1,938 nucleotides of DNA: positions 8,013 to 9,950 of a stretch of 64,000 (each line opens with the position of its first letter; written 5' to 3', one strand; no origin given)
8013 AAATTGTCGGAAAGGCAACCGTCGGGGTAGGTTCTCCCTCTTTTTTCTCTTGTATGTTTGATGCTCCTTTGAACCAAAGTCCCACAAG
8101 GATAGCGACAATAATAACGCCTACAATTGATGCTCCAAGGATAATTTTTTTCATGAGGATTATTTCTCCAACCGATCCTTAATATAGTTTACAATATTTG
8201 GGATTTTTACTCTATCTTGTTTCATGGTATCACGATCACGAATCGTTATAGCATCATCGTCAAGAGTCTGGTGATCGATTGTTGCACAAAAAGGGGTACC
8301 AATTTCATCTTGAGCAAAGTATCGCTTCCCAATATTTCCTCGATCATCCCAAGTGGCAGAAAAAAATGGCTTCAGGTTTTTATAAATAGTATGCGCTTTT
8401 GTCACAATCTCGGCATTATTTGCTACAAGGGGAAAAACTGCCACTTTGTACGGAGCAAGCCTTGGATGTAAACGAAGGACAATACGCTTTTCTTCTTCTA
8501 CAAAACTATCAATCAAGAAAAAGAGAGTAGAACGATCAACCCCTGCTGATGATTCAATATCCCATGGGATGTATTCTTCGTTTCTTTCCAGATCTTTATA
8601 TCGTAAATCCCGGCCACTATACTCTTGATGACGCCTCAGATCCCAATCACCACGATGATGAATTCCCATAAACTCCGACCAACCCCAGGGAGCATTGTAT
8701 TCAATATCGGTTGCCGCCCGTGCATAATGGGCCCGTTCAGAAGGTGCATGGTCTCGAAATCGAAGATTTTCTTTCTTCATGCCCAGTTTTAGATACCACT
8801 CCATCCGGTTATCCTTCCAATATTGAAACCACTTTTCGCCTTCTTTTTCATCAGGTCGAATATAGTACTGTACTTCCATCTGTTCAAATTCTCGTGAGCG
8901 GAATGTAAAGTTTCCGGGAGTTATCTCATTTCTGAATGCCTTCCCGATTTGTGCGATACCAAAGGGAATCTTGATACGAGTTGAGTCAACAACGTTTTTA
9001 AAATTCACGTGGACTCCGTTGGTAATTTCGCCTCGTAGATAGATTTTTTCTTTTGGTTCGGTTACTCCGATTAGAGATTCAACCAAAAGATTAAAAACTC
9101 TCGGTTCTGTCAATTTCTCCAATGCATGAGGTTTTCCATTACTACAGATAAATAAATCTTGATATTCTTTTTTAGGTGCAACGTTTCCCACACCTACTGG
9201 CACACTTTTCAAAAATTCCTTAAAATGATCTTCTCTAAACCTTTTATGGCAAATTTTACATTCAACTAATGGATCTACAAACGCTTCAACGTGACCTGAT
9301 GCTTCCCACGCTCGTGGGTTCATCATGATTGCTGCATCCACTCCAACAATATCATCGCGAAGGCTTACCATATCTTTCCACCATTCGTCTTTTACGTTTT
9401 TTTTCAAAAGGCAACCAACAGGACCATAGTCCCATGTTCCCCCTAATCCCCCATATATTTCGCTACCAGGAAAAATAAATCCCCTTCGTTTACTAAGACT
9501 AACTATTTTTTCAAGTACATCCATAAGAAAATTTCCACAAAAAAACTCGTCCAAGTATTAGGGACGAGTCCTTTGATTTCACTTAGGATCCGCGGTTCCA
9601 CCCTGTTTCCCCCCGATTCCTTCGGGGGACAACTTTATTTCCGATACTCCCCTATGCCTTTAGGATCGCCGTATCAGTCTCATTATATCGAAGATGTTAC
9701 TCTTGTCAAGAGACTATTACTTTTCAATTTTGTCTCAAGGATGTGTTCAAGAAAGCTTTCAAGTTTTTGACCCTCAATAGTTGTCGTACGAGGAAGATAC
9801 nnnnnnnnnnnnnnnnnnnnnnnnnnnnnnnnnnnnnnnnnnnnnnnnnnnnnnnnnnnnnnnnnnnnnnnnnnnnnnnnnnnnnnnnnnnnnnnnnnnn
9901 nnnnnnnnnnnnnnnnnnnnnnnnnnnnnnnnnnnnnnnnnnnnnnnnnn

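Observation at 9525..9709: Candidate T-box riboswitch with an ultrashort stem I controlling glyQS, with its promoter overlapping the recO stop codon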

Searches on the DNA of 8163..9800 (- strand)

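Call 4: search_rna_families(source=window, start=9450, end=9800, threshold=evalue, max_evalue=10, show_alignments=5)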
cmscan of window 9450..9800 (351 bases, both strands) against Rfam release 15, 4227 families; matches with E-value up to 10: 6.
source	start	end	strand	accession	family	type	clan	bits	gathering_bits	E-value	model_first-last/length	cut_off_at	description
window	9557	9733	-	RF00230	T-box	Cis-reg; leader;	-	28.2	93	0.00013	1-219/219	no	T-box leader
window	9727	9799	+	RF00109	Vimentin3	Cis-reg;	-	16.9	36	4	1-67/67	no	Vimentin 3' UTR protein-binding region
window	9483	9517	-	RF01095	PK-CuYV_BPYV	Cis-reg;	-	14.6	60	5.5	1-56/56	no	3'-terminal pseudoknot of CuYV/BPYV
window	9505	9664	-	RF00080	Manganese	Cis-reg; riboswitch;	-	12.7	45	0.16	1-177/177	no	Manganese Mn2+ riboswitch aptamer (yybP-ykoY)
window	9575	9676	+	RF01715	Pedo-repair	Cis-reg;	-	12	150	2.6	1-211/211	no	Pedo-repair RNA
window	9704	9767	-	RF01952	SOX2OT_exon2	Gene; lncRNA;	-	11.1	45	4.3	1-69/69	no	SOX2 overlapping transcript exon 2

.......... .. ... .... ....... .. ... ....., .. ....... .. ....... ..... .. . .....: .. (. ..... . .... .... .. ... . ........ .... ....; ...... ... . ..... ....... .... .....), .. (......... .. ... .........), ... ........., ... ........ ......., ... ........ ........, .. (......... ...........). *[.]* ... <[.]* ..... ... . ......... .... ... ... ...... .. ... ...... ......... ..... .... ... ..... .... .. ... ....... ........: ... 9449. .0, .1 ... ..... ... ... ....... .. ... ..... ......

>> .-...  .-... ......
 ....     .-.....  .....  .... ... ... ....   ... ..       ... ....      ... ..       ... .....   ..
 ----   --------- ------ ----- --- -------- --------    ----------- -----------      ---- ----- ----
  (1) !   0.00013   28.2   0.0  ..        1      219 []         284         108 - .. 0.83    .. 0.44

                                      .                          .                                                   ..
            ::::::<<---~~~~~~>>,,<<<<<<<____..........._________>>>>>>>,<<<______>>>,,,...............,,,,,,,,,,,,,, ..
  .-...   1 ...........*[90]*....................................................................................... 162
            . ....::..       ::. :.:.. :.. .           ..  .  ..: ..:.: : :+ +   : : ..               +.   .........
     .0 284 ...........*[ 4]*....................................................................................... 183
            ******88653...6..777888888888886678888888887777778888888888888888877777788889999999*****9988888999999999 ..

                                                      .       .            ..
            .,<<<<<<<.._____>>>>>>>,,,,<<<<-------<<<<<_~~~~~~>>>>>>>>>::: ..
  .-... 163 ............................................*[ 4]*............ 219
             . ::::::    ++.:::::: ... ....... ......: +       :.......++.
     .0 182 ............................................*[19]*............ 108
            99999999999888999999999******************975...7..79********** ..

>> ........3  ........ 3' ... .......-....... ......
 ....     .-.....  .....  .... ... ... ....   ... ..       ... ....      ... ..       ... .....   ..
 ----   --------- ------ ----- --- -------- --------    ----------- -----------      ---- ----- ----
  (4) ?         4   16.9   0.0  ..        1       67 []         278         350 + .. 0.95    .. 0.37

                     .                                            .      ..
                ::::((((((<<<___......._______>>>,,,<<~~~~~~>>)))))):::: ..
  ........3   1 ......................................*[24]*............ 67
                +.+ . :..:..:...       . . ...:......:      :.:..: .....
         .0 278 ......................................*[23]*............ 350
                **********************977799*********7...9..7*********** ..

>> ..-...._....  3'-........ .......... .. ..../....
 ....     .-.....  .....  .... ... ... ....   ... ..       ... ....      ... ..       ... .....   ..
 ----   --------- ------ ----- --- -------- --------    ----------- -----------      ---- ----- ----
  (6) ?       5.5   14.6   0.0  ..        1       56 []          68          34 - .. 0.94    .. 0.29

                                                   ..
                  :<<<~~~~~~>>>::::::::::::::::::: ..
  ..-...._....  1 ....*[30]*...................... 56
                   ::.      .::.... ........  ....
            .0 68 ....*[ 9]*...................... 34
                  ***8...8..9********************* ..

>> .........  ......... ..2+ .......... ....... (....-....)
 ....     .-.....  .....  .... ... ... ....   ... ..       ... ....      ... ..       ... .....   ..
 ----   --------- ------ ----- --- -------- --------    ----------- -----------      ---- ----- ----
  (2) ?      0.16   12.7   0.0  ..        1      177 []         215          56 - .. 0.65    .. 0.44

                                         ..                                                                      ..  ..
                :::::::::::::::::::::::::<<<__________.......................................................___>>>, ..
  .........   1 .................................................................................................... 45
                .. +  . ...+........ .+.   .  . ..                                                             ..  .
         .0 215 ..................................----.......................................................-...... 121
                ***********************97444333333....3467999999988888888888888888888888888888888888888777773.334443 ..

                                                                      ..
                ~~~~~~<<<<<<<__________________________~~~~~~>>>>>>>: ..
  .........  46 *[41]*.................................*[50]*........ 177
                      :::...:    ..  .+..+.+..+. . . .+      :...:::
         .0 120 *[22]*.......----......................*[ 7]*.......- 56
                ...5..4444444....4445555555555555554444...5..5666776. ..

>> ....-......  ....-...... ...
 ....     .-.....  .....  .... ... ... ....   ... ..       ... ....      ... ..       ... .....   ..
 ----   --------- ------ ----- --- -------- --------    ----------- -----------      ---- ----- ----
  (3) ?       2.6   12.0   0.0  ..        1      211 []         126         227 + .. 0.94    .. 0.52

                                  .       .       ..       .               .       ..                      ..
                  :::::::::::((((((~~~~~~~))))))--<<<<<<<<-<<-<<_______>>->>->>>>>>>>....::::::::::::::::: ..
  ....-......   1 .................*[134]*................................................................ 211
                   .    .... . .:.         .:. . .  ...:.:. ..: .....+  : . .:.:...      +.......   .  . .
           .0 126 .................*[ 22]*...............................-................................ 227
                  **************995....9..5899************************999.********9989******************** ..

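Call 38: build_rna_model(alignment_id=A3, structure=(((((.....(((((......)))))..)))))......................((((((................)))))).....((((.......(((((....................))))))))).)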
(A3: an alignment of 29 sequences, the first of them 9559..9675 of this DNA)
Model R1 built from alignment A3 (29 sequences, 134 columns); structure: as given.
model positions 107; base pairs 25; branch points 2; effective number of sequences 2.58; information 0.59 bits per position. Calibrated on 0.2 Mb of random sequence (short: E-values are rough).
structure used (alignment columns):
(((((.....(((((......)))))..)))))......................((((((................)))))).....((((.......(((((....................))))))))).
